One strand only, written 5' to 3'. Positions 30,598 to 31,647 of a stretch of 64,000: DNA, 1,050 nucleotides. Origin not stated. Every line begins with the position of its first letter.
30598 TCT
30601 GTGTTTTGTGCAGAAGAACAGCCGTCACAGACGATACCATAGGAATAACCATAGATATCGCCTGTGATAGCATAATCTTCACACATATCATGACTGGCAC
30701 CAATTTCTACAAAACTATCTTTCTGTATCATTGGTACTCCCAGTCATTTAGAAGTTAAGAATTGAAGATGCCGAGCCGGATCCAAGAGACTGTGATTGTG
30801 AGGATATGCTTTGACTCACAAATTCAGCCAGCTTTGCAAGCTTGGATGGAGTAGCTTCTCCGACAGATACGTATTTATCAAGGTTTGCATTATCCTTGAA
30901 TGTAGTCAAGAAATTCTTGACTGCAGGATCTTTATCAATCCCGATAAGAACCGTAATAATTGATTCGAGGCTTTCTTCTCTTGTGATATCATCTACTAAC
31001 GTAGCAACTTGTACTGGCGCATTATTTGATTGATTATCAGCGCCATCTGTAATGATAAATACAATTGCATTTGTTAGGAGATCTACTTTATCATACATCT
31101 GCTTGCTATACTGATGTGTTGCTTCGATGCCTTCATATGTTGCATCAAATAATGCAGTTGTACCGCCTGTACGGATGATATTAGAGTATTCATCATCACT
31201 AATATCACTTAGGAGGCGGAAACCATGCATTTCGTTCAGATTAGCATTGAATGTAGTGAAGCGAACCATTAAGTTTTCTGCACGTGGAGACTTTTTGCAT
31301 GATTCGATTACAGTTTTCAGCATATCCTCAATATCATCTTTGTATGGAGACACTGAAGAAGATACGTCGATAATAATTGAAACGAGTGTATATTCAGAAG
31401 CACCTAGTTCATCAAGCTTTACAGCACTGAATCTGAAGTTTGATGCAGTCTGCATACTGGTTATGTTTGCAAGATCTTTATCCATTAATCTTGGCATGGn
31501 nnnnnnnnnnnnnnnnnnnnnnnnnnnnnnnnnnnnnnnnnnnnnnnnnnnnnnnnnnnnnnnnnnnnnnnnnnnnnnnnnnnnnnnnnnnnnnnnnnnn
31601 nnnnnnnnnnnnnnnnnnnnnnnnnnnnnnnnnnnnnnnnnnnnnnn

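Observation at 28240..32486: TerY-P-like triad (vWA, PP2C phosphatase, Ser/Thr kinase) preceded by an SPFH/band-7 membrane protein, encoded by the phage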

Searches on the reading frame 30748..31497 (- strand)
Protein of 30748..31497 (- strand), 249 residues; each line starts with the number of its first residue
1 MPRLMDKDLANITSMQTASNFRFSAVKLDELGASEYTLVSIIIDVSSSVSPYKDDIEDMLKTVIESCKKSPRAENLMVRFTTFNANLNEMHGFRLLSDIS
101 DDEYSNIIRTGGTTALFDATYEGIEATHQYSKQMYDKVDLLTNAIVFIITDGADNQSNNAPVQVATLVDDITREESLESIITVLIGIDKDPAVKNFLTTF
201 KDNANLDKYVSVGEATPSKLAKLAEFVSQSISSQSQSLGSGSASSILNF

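Call 3: search_protein_families(library=pfam, proteins=[window:30748-31497:-], max_evalue=0.1)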
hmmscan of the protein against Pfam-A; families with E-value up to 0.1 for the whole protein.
window:30748-31497:- (249 aa): 1 family
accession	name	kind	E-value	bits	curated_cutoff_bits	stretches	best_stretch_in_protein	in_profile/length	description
PF19344.4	TetR_C_32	-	0.032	14.7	27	1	168-241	7-81/139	Tetracyclin repressor-like, C-terminal domain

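Call 4: search_protein_families(library=padloc, proteins=[window:30748-31497:-], max_evalue=0.1)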
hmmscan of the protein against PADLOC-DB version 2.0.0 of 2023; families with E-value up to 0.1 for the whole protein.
window:30748-31497:- (249 aa): 0 families

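Call 5: search_protein_families(library=phrogs, proteins=[window:30748-31497:-], max_evalue=0.01)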
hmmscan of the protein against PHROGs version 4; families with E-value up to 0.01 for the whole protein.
window:30748-31497:- (249 aa): 2 families
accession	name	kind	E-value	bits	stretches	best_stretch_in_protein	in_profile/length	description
phrog_7371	-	unknown function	2.4e-12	47.9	1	35-169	5-126/204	-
phrog_26613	-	unknown function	0.0017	18.8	1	106-173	91-153/345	-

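Call 7: search_protein_families(library=ncbifam, proteins=[window:30748-31497:-], max_evalue=0.1)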
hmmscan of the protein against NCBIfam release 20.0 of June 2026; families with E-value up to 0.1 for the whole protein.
window:30748-31497:- (249 aa): 1 family
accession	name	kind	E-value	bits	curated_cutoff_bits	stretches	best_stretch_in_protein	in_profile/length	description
NF003065.0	PRK03987.1-5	equivalog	0.018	14.3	432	1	96-179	110-191/266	translation initiation factor IF-2 subunit alpha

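Call 11: search_solved_structures(query=window:30748-31497:-, max_evalue=10, show_alignments=2)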
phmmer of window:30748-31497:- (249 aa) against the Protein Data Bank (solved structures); distinct sequences matched with E-value up to 10: 1.
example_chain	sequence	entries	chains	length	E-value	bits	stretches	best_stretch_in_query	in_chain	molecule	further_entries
4q5w_A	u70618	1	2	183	0.18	14.9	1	52-122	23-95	Maternal protein tudor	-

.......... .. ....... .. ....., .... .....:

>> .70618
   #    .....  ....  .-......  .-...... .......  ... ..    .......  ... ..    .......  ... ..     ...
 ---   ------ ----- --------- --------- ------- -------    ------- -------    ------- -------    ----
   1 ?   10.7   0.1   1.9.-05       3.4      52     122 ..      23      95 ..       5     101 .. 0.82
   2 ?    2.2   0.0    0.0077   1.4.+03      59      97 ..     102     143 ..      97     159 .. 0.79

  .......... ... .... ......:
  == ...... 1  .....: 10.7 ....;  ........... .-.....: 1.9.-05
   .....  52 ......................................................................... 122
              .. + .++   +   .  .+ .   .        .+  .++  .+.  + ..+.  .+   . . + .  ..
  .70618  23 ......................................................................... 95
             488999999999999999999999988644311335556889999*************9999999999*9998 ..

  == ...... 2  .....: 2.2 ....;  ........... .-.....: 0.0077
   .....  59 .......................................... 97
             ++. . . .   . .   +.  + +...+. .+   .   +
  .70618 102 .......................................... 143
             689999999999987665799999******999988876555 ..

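Call 13: find_homologous_proteins(query=window:30748-31497:-, max_evalue=0.001)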
Query window:30748-31497:- (249 aa): 1139 proteins with E <= 0.001 among 1710 candidates; the best 120 are listed.
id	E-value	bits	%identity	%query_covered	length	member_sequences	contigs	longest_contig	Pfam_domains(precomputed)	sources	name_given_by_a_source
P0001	4.0e-152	522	100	100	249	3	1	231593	-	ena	-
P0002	2.5e-107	376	71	100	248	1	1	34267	-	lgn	-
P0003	1.2e-104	367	70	100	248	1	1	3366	-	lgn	-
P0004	2.4e-101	356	68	100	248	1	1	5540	-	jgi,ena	-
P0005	9.3e-101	354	67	100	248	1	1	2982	-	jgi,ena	-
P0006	6.8e-76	273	53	100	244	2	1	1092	-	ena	-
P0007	1.0e-73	266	51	100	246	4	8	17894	PF13519.13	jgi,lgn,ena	jgi:uncharacterized protein YegL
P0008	3.2e-73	264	51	100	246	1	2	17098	-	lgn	-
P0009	2.6e-72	261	51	100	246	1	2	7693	PF00092.35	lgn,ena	-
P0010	1.9e-71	258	50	94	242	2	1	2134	-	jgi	jgi:uncharacterized protein YegL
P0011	1.5e-70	255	50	94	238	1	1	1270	-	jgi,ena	-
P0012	3.9e-70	254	50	100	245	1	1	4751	-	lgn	-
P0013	9.7e-70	253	52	100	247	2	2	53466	-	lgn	-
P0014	9.9e-70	253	50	100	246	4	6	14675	PF00092.35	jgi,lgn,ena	-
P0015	1.1e-69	253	53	93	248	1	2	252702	-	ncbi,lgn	-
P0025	1.6e-68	249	50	95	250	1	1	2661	PF00092.35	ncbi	-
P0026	2.3e-68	248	49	100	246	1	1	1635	PF00092.35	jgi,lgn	jgi:uncharacterized protein YegL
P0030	4.5e-68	247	50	100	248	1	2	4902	PF00092.35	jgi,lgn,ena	-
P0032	5.2e-68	247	50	98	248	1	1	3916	PF00092.35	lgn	-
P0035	8.3e-68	246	50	98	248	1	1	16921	PF00092.35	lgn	-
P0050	5.8e-67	244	48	95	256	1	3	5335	PF00092.35,PF05762.21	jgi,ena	-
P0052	8.6e-67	243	51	96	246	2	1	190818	PF00092.35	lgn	-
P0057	2.3e-66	242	48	100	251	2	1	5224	PF00092.35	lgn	-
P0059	3.1e-66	241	49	98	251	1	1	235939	PF00092.35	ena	-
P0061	3.7e-66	241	49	100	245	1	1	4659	PF00092.35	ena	-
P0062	4.7e-66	241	47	100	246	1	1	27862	PF00092.35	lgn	-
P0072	1.7e-65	239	49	98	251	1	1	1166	PF00092.35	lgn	-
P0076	2.7e-65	238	51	100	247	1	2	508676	-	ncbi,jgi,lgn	jgi:hypothetical protein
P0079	3.0e-65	238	54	98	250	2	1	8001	PF00092.35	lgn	-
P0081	3.1e-65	238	50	98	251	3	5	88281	PF00092.35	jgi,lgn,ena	jgi:uncharacterized protein YegL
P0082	3.3e-65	238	50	99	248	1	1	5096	PF00092.35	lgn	-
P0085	3.4e-65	238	50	100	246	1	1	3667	PF00092.35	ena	-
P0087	3.8e-65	238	51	98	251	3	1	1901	PF00092.35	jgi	jgi:hypothetical protein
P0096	1.1e-64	236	49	96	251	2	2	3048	PF00092.35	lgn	-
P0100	1.6e-64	236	49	98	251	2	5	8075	PF00092.35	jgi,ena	jgi:hypothetical protein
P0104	1.9e-64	236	48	98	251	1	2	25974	PF00092.35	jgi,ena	-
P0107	2.1e-64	235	45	95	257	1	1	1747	PF00092.35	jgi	-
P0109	2.3e-64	235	48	98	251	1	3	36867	PF00092.35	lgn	-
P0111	2.8e-64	235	48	98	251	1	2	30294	PF00092.35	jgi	jgi:hypothetical protein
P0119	5.3e-64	234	48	98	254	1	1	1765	PF00092.35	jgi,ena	-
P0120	6.1e-64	234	48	98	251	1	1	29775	PF00092.35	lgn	-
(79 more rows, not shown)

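Call 15: find_encoding_contigs(protein=P0015, flank=8000, max_places=2)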
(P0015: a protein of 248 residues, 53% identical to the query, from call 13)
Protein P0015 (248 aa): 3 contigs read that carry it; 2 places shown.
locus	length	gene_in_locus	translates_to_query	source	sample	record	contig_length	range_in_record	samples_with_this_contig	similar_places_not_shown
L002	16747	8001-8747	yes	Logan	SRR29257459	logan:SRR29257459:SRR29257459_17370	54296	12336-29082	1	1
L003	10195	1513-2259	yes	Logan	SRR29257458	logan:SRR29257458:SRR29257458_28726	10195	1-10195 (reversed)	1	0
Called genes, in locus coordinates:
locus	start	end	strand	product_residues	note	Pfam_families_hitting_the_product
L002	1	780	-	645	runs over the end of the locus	-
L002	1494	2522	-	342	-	-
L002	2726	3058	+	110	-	-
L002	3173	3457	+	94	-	-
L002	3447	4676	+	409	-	PF05970:PIF1, PF13086:AAA_11 (faint), PF13245:AAA_19, PF13604:AAA_30, PF01443:Viral_helicase1 (faint), PF09848:SLFN-g3_helicase (weak), PF13538:UvrD_C_2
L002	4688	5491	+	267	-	PF13672:PP2C_2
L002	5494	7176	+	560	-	-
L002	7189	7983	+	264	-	PF00857:Isochorismatase (faint)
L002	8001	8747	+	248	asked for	-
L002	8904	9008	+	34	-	-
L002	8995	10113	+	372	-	PF01139:RtcB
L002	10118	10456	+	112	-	-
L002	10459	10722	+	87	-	-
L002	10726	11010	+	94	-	-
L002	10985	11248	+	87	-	-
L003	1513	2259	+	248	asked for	-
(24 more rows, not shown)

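Call 16: find_encoding_contigs(protein=P0076, flank=8000, max_places=2)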
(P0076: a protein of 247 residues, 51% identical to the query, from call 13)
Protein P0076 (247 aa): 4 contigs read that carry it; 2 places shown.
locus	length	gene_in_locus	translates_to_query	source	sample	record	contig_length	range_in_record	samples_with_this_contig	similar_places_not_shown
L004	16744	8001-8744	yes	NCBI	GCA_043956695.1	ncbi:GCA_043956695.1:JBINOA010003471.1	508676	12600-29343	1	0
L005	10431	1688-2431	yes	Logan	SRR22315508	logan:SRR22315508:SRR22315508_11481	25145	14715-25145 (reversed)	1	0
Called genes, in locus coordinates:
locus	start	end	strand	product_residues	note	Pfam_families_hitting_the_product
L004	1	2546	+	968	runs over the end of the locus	PF07282:Cas12f1-like_TNB (weak)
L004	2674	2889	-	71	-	-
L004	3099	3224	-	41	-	-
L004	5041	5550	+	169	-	-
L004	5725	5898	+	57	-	-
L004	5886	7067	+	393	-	PF14311:DUF4379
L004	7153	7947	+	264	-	-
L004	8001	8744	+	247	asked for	-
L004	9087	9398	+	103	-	-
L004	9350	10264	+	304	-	PF13672:PP2C_2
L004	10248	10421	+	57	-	-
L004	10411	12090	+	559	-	PF00069:Pkinase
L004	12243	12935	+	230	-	PF01728:FtsJ (faint), PF13847:Methyltransf_31 (weak), PF08241:Methyltransf_11 (weak)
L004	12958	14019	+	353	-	PF01467:CTP_transf_like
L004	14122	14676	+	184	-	-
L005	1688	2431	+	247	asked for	-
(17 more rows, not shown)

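Call 17: find_encoding_contigs(protein=P0002, flank=10000, max_places=2)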
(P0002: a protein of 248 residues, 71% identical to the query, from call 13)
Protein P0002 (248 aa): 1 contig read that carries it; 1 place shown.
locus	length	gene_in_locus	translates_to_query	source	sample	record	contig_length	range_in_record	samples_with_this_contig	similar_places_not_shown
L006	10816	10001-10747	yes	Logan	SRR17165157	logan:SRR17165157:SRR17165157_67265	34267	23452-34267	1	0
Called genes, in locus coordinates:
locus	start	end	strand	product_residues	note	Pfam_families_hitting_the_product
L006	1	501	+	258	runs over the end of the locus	-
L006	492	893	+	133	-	-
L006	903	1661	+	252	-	PF13353:Fer4_12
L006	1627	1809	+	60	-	-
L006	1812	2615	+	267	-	PF02649:GCHY-1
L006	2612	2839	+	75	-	-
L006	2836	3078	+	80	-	-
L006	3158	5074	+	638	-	PF01653:DNA_ligase_aden, PF03120:OB_DNA_ligase, PF12826:HHH_2 (weak), PF14520:HHH_5 (weak), PF00533:BRCT, PF12738:PTCB-BRCT (weak), PF16589:BRCT_2 (faint)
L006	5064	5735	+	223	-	-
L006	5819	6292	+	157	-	-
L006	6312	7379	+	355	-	PF17854:FtsK_alpha (weak), PF01580:FtsK_SpoIIIE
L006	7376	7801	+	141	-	PF00216:Bac_DNA_binding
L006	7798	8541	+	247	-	-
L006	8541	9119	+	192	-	PF01807:Zn_ribbon_DnaG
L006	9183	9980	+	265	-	-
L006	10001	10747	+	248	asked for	-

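Call 19: find_related_loci(query=window:30748-31497:-, collection=viral_contigs, flank=10000)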
Query window:30748-31497:- (249 aa) in viral_contigs; peptide patterns used: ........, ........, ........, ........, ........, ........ (x = any residue, [..] = any of these).
12 stretches matched a pattern, but none encodes a relative of the query by tblastn (E <= 1e-3).

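Call 22: search_solved_structures(query=A1, max_evalue=1, show_alignments=2)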
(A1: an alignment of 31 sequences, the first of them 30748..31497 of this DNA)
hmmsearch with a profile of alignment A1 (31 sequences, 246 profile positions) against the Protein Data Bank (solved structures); distinct sequences matched with E-value up to 1: 1.
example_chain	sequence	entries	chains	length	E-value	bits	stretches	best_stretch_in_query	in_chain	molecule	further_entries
3l7p_A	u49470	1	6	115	0.11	15.4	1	162-239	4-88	Putative nitrogen regulatory protein PII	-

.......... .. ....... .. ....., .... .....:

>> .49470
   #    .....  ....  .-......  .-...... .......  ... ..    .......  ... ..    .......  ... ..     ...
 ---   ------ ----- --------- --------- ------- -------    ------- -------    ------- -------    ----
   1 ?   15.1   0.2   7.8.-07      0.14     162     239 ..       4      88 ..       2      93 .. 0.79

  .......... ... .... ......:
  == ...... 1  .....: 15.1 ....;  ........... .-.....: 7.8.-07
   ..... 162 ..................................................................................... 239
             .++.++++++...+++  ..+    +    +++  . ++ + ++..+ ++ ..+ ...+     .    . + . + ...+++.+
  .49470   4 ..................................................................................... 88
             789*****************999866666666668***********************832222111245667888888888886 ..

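Call 23: find_related_loci(query=A1, collection=viral_contigs, flank=10000)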
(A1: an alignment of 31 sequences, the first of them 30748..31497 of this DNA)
Query A1 (249 aa) in viral_contigs; peptide patterns used: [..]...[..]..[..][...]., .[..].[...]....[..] (x = any residue, [..] = any of these).
164 stretches matched a pattern; 118 encode a relative of the query (tblastn E <= 1e-3); the best 80 are kept; 80 distinct loci.
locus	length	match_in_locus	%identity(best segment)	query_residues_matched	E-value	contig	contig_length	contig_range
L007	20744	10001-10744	47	1-249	2e-76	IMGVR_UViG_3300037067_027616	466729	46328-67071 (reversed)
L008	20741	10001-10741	46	1-249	2e-72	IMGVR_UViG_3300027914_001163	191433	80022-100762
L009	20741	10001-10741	46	1-249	4e-70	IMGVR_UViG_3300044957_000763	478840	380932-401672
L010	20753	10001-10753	48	1-249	3e-69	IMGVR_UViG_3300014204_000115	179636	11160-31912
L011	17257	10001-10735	49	4-249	2e-68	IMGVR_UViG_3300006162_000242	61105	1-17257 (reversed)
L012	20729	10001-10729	47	1-245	1e-67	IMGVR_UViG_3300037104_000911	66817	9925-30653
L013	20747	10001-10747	47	4-248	5e-67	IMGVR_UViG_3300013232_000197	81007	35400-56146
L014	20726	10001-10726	46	1-249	5e-66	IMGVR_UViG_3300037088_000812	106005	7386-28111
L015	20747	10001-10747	51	1-249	8e-66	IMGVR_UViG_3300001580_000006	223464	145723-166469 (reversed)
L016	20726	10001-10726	49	4-247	9e-66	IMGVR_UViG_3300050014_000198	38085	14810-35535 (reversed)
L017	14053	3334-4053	50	1-249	8e-66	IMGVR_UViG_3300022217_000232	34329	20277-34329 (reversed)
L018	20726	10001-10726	49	4-247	9e-66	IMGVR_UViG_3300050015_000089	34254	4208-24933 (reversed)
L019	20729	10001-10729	45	1-245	6e-66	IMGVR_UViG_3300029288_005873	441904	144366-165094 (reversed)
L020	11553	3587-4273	49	19-247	1e-65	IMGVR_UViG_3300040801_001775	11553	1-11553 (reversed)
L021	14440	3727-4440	50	8-244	1e-65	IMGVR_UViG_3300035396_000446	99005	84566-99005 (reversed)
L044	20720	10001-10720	47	1-244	1e-60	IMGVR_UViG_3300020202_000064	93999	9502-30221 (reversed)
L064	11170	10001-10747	44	1-249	5e-58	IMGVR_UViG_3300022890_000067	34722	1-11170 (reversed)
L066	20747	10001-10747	44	1-249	5e-58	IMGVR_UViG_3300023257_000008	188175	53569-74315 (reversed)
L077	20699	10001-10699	41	18-249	3e-56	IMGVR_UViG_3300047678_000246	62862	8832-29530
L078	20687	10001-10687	42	18-246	9e-56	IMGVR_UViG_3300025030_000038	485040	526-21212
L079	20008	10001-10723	46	1-244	1e-55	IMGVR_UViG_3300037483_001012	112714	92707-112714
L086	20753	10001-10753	38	1-249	2e-53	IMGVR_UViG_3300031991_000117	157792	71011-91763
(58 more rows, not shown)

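Call 27: search_protein_families(library=pfam, alignment_id=A1, max_evalue=0.01)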
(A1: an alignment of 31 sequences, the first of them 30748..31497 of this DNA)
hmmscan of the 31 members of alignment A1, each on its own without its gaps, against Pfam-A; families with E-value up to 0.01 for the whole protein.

A. member 1, window:30748-31497:- (249 aa): 0 families

B. families by the number of members that match (of 31 scanned): 9 families
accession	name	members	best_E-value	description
PF00092.34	VWA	11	5.7e-08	von Willebrand factor type A domain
PF13519.12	VWA_2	10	1.3e-05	von Willebrand factor type A domain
PF05762.20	VWA_CoxE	3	1.6e-05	VWA domain containing CoxE-like protein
PF11328.14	DUF3130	1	6.1e-05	Protein of unknown function (DUF3130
PF11198.13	DUF2857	1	0.0014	Protein of unknown function (DUF2857)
PF16854.11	VPS53_C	1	0.0024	Vacuolar protein sorting-associated protein 53 C-terminus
PF13941.12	MutL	1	0.0064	MutL protein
PF13768.12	VWA_3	1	0.0071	von Willebrand factor type A domain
PF19964.5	EAD11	1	0.0076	Effector-associated domain 11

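Call 33: search_dna_similar(query=window:30748-31497:-, collection=phages, mode=protein, max_rows=40)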
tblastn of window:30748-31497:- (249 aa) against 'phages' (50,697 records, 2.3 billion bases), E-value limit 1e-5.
Records with a match: 3; places in all: 3; records where one place covers at least 80% of the query: 2.
Best place of each record, by identity: <60% 3.
By first word of the organism name: uncultured 3.
By host as written in the record: - 3.
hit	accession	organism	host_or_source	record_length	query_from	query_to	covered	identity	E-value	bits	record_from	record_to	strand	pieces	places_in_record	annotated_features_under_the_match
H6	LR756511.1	uncultured phage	metagenomic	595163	18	227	84%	42.9%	4e-47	172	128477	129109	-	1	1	record has no annotation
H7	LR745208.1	uncultured phage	metagenomic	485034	18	227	84%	41.2%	2e-42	159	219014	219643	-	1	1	record has no annotation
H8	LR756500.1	uncultured phage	metagenomic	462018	52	188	55%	29.5%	1e-6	55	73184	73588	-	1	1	record has no annotation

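Call 35: search_protein_families(library=padloc, proteins=[window:30748-31497:-], max_evalue=10)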
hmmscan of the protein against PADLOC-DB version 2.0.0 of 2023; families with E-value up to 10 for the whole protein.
window:30748-31497:- (249 aa): 0 families

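Call 46: search_protein_families(library=pfam, proteins=[L044:15605-16813:+, L078:16589-17197:+, L066:6559-7935:+, L077:3057-3662:+, L086:15926-16519:+, L079:8417-9022:+, L064:1112-2221:-], max_evalue=0.001)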
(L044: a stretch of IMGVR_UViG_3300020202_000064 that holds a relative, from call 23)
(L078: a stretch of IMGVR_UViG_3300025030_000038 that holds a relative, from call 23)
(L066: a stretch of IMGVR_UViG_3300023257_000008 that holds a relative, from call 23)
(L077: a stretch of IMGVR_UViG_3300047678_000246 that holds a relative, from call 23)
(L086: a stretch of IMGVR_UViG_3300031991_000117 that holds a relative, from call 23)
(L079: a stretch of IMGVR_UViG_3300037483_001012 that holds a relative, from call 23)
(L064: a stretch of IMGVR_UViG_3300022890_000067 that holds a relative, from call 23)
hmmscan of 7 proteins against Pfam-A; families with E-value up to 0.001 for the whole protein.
L044:15605-16813:+ (402 aa): 2 families
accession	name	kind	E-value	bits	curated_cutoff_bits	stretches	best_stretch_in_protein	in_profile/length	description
PF04095.22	NAPRTase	-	4.1e-60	203.9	20.8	1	180-397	2-233/239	Nicotinate phosphoribosyltransferase (NAPRTase) family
PF17767.7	NAPRTase_N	-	1.3e-21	77.6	32.6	1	8-131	1-125/125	Nicotinate phosphoribosyltransferase (NAPRTase) N-terminal domain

L078:16589-17197:+ (202 aa): 2 families
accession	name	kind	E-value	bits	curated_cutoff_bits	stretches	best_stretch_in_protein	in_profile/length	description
PF00293.34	NUDIX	-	1.1e-16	61.4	21.1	1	63-164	4-118/134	NUDIX domain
PF14815.12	NUDIX_4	-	4.6e-08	33.3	35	1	65-166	2-100/113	NUDIX domain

L066:6559-7935:+ (458 aa): 1 family
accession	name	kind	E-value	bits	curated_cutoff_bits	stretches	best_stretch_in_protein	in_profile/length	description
PF02540.23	NAD_synthase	-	1.1e-15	57.9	21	2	248-325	125-190/242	NAD synthase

L077:3057-3662:+ (201 aa): 2 families
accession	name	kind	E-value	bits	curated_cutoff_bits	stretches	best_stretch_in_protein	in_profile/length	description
PF00149.33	Metallophos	-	3.1e-06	28.2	21.5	1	1-157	1-133/191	Calcineurin-like phosphoesterase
PF12850.12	Metallophos_2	-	1.4e-05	25.6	27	1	1-140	1-117/154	Calcineurin-like phosphoesterase superfamily domain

L086:15926-16519:+ (197 aa): 1 family
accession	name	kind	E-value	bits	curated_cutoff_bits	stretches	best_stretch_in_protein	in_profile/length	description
PF01467.32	CTP_transf_like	-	4.6e-11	43.5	21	1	14-167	7-132/133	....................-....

L079:8417-9022:+ (201 aa): 0 families

L064:1112-2221:- (369 aa): 2 families
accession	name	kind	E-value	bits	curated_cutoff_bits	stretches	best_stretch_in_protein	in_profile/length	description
PF09414.15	RNA_ligase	-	6.3e-18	65.9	27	1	154-350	1-171/171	RNA ligase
PF21189.3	PHA02142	-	7.3e-12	46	27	1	6-95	2-91/92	PHA02142 OB-fold domain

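Call 76: find_encoding_contigs(protein=P0004, flank=6000, max_places=2)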
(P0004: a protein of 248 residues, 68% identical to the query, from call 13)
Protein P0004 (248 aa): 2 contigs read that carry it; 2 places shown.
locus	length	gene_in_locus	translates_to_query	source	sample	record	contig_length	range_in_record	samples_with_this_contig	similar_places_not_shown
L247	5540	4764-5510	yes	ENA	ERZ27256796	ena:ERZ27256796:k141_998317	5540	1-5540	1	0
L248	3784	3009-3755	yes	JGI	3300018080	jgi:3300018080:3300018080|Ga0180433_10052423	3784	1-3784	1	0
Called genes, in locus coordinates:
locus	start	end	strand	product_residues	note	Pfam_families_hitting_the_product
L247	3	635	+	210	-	?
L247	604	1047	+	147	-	-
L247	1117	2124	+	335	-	PF25199:nSTAND_NTPase5 (weak), PF00004:AAA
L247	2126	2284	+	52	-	-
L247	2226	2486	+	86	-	-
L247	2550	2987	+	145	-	-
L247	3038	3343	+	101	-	-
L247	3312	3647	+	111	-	-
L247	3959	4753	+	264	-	PF00857:Isochorismatase (faint)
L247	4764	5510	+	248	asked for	-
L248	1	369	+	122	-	?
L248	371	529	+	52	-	-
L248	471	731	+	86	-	-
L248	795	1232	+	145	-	-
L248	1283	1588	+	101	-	-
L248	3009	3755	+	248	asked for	-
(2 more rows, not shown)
